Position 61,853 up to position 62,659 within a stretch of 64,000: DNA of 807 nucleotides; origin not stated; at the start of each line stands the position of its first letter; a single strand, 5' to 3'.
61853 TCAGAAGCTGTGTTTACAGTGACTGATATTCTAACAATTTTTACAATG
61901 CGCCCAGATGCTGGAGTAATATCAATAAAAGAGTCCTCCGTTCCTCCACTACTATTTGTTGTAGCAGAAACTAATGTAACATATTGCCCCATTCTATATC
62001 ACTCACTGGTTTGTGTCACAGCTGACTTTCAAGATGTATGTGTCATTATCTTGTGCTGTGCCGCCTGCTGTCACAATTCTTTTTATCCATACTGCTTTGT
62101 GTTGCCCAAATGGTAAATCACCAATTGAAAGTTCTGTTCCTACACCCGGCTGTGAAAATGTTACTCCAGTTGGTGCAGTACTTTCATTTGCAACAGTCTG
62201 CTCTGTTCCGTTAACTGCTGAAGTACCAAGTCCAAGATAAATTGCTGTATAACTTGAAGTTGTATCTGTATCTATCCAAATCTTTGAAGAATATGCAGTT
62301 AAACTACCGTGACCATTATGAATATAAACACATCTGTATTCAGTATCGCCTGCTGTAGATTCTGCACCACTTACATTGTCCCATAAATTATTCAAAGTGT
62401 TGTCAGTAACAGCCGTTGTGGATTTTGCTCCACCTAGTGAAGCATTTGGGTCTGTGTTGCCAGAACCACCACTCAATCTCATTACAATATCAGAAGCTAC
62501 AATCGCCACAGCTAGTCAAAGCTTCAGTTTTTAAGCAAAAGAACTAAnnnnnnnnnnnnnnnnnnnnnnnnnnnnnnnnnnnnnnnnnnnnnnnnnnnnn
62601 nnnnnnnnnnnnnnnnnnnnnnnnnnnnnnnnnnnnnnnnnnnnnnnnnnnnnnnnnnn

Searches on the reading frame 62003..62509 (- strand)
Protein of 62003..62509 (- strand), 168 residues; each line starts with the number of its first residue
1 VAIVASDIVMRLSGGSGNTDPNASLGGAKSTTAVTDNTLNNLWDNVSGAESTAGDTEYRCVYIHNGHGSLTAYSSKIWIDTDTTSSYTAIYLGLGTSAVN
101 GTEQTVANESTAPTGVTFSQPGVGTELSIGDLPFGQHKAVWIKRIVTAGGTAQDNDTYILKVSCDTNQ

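Call 7: search_protein_families(library=pfam, proteins=[window:62003-62509:-], max_evalue=0.1)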
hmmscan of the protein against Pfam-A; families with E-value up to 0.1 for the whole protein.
window:62003-62509:- (168 aa): 0 families

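Call 8: search_protein_families(library=phrogs, proteins=[window:62003-62509:-], max_evalue=0.1)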
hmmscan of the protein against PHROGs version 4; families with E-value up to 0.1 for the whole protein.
window:62003-62509:- (168 aa): 2 families
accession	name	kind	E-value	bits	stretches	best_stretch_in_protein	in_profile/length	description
phrog_13135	-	unknown function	1.2e-24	88.4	1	9-167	16-181/182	-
phrog_6128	-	unknown function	2.9e-05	23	1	1-64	1-61/1200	-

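Call 52: search_dna_similar(query=window:62003-62509:-, collection=phages, mode=protein, max_evalue=0.001, max_rows=30)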
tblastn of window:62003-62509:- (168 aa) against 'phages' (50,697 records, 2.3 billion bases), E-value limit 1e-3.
Records with a match: 54; places in all: 55; records where one place covers at least 80% of the query: 48.
Best place of each record, by identity: <60% 54.
By first word of the organism name: Vibrio 52; Alteromonas 1; uncultured 1.
By host as written in the record: - 22; Vibrio parahaemolyticus 5; Vibrio sp. 4; Vibrio natriegens HER1138 2; Vibrio alginolyticus NBRC 15630 = ATCC 17749 2; Vibrio harveyi 2; Vibrio alginolyticus V1 2; Vibrio alginolyticus 2; and 12 more.
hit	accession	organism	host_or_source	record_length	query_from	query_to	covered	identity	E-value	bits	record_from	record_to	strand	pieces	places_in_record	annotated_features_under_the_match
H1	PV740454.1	Vibrio phage CZ01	Vibrio natriegens Vmax (CCTCC PV ...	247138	1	167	99%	33.5%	1e-19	91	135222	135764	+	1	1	hypothetical protein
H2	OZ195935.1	Vibrio phage D484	Seawater and oysters mix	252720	1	144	86%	38.4%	2e-23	101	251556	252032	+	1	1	hypothetical protein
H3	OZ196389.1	Vibrio phage D490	Seawater and oysters mix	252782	1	144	86%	38.4%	2e-23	101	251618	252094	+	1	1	hypothetical protein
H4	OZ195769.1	Vibrio phage D482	Seawater and oysters mix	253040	1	144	86%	38.4%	2e-23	101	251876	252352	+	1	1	hypothetical protein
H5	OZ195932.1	Vibrio phage D481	Seawater and oysters mix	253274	1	144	86%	38.4%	2e-23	101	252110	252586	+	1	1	hypothetical protein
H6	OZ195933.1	Vibrio phage D486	Seawater and oysters mix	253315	1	144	86%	38.4%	2e-23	101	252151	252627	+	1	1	hypothetical protein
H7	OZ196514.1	Vibrio phage K575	Seawater and oysters mix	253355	1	144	86%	38.4%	2e-23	101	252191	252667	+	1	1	hypothetical protein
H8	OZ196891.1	Vibrio phage 6E35-1b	Seawater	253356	1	144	86%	38.4%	2e-23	101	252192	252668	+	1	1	hypothetical protein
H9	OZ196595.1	Vibrio phage K571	Seawater and oysters mix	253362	1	144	86%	38.4%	2e-23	101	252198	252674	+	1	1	hypothetical protein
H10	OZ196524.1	Vibrio phage K491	Seawater and oysters mix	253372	1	144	86%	38.4%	2e-23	101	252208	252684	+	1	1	hypothetical protein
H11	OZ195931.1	Vibrio phage D491s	Seawater and oysters mix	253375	1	144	86%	38.4%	2e-23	101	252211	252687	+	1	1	hypothetical protein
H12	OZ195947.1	Vibrio phage D525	Seawater and oysters mix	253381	1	144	86%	38.4%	2e-23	101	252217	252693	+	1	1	hypothetical protein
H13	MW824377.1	Vibrio phage 6E35.1a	Vibrio crassostreae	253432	1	144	86%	38.4%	2e-23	101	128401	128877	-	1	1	hypothetical protein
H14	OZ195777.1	Vibrio phage D480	Seawater and oysters mix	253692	1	144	86%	38.4%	2e-23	101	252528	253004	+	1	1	hypothetical protein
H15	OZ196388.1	Vibrio phage D485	Seawater and oysters mix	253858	1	144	86%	38.4%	2e-23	101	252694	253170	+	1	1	hypothetical protein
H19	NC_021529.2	Vibrio phage nt-1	Vibrio natriegens HER1138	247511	1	167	99%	33.0%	2e-19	90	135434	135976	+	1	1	hypothetical protein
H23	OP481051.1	Alteromonas phage vB_AemP_PT15-A5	Alteromonas mediterranea PT15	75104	25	165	84%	36.6%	8e-24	102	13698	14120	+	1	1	hypothetical protein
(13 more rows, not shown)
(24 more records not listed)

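Call 53: get_annotated_region(hit=H19, flank=7000)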
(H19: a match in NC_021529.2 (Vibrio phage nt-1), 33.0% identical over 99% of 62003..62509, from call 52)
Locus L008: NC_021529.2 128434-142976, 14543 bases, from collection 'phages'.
description: Vibrio phage nt-1, complete genome.
organism: Vibrio phage nt-1 (NCBI taxid 115992)
taxonomy: Viruses; Duplodnaviria; Heunggongvirae; Uroviricota; Caudoviricetes; Straboviridae; Mylasvirus; Mylasvirus persius
host: Vibrio natriegens HER1138; source: Atlantic:Sarah's Creek; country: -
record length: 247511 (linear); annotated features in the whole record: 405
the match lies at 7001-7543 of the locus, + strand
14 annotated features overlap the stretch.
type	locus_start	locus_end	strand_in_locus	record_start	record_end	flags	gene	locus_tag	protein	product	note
CDS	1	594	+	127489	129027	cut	-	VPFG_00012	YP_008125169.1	short tail fibers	gp12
CDS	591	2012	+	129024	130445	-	-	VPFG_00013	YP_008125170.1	tail collar fiber protein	gp12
CDS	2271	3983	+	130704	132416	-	wac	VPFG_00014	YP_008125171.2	fibritin neck whisker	-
CDS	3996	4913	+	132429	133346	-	-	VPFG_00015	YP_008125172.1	head-tail adaptor Ad2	gp13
CDS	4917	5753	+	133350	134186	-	-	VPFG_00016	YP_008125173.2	head closure Hc2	gp14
CDS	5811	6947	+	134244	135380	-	-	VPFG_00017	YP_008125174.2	tail sheath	gp15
CDS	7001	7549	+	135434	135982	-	-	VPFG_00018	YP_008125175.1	hypothetical protein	ORF234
CDS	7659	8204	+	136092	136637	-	-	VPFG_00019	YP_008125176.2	terminase small subunit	gp16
CDS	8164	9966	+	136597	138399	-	-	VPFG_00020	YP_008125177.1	terminase large subunit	gp17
CDS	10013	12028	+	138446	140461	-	-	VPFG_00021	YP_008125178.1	tail sheath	gp18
CDS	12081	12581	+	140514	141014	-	-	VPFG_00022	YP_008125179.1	tail tube protein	gp19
CDS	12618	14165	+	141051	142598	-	-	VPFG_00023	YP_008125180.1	portal protein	gp20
CDS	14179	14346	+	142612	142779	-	-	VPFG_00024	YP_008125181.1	prohead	ORF240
CDS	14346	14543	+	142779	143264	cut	-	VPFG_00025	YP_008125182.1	head scaffolding protein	gp68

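Call 54: get_annotated_region(hit=H23, flank=8000)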
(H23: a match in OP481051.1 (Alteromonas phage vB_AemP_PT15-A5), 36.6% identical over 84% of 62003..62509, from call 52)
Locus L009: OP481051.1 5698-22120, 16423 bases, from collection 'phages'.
description: Alteromonas phage vB_AemP_PT15-A5, complete genome.
organism: Alteromonas phage vB_AemP_PT15-A5 (NCBI taxid 2981567)
taxonomy: Viruses; Duplodnaviria; Heunggongvirae; Uroviricota; Caudoviricetes; Schitoviridae
host: Alteromonas mediterranea PT15; source: -; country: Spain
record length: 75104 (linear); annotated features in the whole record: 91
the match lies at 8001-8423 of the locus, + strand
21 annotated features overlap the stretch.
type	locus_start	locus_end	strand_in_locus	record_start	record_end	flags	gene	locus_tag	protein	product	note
CDS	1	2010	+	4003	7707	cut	-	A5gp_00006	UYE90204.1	tail-related protein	-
CDS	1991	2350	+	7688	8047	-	-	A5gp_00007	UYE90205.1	hypothetical protein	-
CDS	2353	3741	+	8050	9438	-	-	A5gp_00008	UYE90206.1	tail fiber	-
CDS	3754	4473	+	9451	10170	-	-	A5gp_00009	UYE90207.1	tail fiber chaperone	-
CDS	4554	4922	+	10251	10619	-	-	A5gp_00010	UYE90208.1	hypothetical protein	-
CDS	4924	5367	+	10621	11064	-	-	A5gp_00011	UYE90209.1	CheY-like protein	-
CDS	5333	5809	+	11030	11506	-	-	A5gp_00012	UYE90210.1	hypothetical protein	-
CDS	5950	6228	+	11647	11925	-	-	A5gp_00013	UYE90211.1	hypothetical protein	-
CDS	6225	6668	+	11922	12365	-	-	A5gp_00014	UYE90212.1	endolysin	-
CDS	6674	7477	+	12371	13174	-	-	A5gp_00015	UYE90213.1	hypothetical protein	-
CDS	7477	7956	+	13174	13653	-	-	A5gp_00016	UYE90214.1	hypothetical protein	-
CDS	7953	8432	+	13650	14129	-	-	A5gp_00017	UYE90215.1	hypothetical protein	-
CDS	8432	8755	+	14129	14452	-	-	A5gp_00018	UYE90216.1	hypothetical protein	-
CDS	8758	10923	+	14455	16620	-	-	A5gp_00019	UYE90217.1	portal protein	-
CDS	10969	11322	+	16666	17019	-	-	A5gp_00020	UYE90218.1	endonuclease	-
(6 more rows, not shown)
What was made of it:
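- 62003..62509 (-): Conserved 168-aa partner gene (phrog_13135, function unknown). It lies upstream of the repeat or fibre-like gene in every related locus examined. Homologues in Vibrio T4-like phages and an Alteromonas schitovirus (calls 52-54).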

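Call 93: find_homologous_proteins(query=window:62003-62509:-, max_evalue=0.00001)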
Query window:62003-62509:- (168 aa): 2417 proteins with E <= 0.00001 among 2513 candidates; the best 120 are listed.
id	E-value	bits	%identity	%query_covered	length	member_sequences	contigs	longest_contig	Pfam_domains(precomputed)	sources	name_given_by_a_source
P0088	1.5e-103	361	99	100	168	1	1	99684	-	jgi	-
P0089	2.0e-92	325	88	100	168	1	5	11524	-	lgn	-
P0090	7.4e-77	275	82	94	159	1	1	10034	-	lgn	-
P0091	7.4e-76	271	81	95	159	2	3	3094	-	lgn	-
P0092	2.5e-74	266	78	94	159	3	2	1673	-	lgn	-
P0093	2.5e-73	263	76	94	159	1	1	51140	-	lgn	-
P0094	3.9e-73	262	77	94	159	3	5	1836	-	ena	-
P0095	3.5e-72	259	73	100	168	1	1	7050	-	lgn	-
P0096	5.8e-65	236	66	100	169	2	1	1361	-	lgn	-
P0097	1.1e-64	235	66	99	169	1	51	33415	-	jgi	jgi:hypothetical protein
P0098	1.2e-64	235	66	99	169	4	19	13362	-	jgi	jgi:hypothetical protein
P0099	6.0e-64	233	66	99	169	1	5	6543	-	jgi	jgi:hypothetical protein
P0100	1.1e-63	232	64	100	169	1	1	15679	-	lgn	-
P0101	1.5e-63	231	67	99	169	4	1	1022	-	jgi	-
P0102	1.7e-63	231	66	99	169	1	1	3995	-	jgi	jgi:hypothetical protein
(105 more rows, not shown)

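Call 94: find_encoding_contigs(protein=P0088, flank=10000, max_places=2)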
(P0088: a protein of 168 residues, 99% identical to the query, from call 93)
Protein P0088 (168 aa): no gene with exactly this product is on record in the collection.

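Call 95: find_encoding_contigs(protein=P0089, flank=6000, max_places=4)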
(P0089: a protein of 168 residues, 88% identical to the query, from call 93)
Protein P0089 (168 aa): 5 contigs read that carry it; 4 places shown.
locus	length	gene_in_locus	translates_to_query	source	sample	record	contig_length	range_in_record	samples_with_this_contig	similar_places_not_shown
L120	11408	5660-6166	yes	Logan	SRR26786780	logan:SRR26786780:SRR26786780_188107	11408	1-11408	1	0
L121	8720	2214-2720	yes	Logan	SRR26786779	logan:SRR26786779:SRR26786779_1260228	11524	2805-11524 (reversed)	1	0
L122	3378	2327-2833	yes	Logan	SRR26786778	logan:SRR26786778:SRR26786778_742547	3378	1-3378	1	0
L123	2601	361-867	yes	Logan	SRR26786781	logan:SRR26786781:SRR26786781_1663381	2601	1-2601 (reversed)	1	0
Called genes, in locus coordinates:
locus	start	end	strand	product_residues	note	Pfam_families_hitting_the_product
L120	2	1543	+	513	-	?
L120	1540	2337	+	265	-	PF01370:Epimerase, PF04321:RmlD_sub_bind, PF16363:GDP_Man_Dehyd (weak)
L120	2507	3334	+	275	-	PF01041:DegT_DnrJ_EryC1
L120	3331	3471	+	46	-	-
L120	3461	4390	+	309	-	-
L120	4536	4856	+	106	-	-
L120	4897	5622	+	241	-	-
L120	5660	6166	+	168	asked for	-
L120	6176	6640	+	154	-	-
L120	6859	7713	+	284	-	-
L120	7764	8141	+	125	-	-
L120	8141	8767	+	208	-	-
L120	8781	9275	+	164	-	-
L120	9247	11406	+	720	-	?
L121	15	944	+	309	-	-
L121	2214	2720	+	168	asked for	-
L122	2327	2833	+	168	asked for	-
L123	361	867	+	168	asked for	-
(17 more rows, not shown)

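Call 96: find_encoding_contigs(protein=P0093, flank=10000, max_places=2)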
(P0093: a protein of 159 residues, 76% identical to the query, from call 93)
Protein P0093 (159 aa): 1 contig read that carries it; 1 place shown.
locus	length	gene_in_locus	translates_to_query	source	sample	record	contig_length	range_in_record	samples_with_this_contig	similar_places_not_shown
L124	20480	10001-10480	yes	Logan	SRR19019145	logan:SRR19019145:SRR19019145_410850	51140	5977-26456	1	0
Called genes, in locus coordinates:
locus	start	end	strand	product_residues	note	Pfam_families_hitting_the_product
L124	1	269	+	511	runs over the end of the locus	-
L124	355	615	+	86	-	-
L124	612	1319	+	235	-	-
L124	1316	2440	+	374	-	-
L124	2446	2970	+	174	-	-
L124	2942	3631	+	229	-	PF02540:NAD_synthase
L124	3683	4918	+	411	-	PF03446:NAD_binding_2 (weak), PF03721:UDPG_MGDP_dh_N, PF00984:UDPG_MGDP_dh, PF03720:UDPG_MGDP_dh_C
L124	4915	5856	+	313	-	PF01073:3Beta_HSD, PF01370:Epimerase, PF04321:RmlD_sub_bind, PF16363:GDP_Man_Dehyd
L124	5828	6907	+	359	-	PF01041:DegT_DnrJ_EryC1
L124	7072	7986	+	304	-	-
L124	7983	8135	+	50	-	-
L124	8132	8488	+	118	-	-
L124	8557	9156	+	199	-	-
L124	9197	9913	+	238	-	-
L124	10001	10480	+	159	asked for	-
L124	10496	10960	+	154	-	-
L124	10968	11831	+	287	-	-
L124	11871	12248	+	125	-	-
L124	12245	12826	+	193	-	-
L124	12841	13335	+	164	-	-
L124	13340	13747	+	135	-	PF04883:HK97-gp10_like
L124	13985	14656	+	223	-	PF18906:Phage_tube_2 (weak)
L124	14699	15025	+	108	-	-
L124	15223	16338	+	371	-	-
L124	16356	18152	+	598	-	-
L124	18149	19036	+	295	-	-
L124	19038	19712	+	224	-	-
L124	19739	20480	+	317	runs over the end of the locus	PF12138:Spherulin4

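Call 99: find_encoding_contigs(protein=P0090, flank=6000, max_places=2)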
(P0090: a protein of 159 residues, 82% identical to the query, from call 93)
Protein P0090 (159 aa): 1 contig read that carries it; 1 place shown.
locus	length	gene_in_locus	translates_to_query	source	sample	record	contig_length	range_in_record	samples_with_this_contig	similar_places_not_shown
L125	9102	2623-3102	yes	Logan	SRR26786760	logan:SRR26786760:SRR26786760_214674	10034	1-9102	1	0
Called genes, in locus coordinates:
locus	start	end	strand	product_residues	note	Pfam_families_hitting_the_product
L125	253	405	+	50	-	-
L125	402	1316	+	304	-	-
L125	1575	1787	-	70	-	-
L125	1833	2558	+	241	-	-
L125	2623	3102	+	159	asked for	-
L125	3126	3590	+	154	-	-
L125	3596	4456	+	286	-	-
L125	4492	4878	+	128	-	-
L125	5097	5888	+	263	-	-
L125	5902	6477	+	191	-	-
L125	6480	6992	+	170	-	-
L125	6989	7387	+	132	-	PF04883:HK97-gp10_like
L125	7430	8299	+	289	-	-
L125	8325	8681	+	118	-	-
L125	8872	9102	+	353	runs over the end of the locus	-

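Call 100: find_encoding_contigs(protein=P0095, flank=6000, max_places=2)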
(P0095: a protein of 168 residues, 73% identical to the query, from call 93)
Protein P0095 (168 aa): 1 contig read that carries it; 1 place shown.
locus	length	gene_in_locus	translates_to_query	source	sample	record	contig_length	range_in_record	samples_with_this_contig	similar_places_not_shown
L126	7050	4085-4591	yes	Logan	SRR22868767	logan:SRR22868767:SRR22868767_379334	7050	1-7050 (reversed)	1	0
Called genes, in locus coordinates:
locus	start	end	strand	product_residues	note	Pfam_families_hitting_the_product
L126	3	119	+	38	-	?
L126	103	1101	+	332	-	PF01041:DegT_DnrJ_EryC1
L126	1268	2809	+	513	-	-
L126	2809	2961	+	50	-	-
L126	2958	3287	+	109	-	-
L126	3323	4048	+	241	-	-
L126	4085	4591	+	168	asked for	-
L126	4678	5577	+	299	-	PF07460:NUMOD3 (weak), PF18741:MTES_1575 (faint)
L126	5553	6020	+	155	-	-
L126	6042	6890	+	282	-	-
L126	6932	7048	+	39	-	?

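Call 102: search_protein_families(library=pfam, proteins=[L120:3461-4387:+, L120:2-1540:+, L124:7072-7983:+, L124:1316-2437:+, L125:6989-7384:+, L125:5902-6474:+, L125:6480-6989:+], max_evalue=0.05)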
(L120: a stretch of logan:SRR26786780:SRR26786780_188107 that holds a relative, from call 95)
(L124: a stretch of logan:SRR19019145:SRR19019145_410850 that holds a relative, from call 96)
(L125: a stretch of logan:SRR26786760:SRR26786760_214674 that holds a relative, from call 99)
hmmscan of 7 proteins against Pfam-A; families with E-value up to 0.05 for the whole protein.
L120:3461-4387:+ (309 aa): 0 families

L120:2-1540:+ (513 aa): 3 families
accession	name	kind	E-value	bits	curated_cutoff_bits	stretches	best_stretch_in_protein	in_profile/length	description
PF03720.21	UDPG_MGDP_dh_C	-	1.2e-05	26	30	1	419-461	2-44/103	UDP-glucose/GDP-mannose dehydrogenase family, UDP binding domain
PF14890.11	Intein_splicing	-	0.0005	20.3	35.8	1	92-367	82-155/155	Intein splicing domain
PF14528.11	LAGLIDADG_3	-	0.027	15.2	22.5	0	136-185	5-55/82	LAGLIDADG-like domain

L124:7072-7983:+ (304 aa): 0 families

L124:1316-2437:+ (374 aa): 0 families

L125:6989-7384:+ (132 aa): 1 family
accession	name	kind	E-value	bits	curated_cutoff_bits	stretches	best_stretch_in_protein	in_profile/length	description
PF04883.17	HK97-gp10_like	-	4.9e-08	34.2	21.4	1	9-78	2-76/78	Bacteriophage HK97-gp10, putative tail-component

L125:5902-6474:+ (191 aa): 0 families

L125:6480-6989:+ (170 aa): 0 families

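Call 107: search_protein_families(library=ncbifam, proteins=[window:62003-62509:-], max_evalue=0.01)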
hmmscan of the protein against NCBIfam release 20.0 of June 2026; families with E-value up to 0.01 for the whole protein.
window:62003-62509:- (168 aa): 0 families

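Call 110: search_solved_structures(query=A6, max_evalue=1, show_alignments=2)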
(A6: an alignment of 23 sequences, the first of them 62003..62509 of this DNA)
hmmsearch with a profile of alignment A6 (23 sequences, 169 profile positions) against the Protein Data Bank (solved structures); distinct sequences matched with E-value up to 1: 0.

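Call 114: find_encoding_contigs(protein=P0097, flank=4000, max_places=10)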
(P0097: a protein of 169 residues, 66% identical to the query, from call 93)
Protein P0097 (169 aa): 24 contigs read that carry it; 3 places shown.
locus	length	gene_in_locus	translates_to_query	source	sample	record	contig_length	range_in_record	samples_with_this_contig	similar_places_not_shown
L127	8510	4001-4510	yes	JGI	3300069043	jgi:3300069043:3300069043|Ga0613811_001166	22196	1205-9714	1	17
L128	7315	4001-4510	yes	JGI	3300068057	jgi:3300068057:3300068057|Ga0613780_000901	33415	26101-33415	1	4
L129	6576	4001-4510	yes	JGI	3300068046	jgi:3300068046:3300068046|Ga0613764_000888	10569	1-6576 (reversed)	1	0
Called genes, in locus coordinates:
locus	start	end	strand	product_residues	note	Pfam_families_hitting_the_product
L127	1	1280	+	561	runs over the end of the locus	PF04860:Phage_portal (weak)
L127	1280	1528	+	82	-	-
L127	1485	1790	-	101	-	-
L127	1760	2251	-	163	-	PF00565:SNase (weak)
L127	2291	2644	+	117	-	-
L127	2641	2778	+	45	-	-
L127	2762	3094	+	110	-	-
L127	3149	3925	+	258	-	-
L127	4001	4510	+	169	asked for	-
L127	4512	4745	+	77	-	-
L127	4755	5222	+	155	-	-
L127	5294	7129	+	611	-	-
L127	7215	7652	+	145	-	-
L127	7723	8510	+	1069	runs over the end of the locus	-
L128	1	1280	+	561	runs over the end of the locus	PF04860:Phage_portal (weak)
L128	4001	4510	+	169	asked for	-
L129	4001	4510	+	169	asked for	-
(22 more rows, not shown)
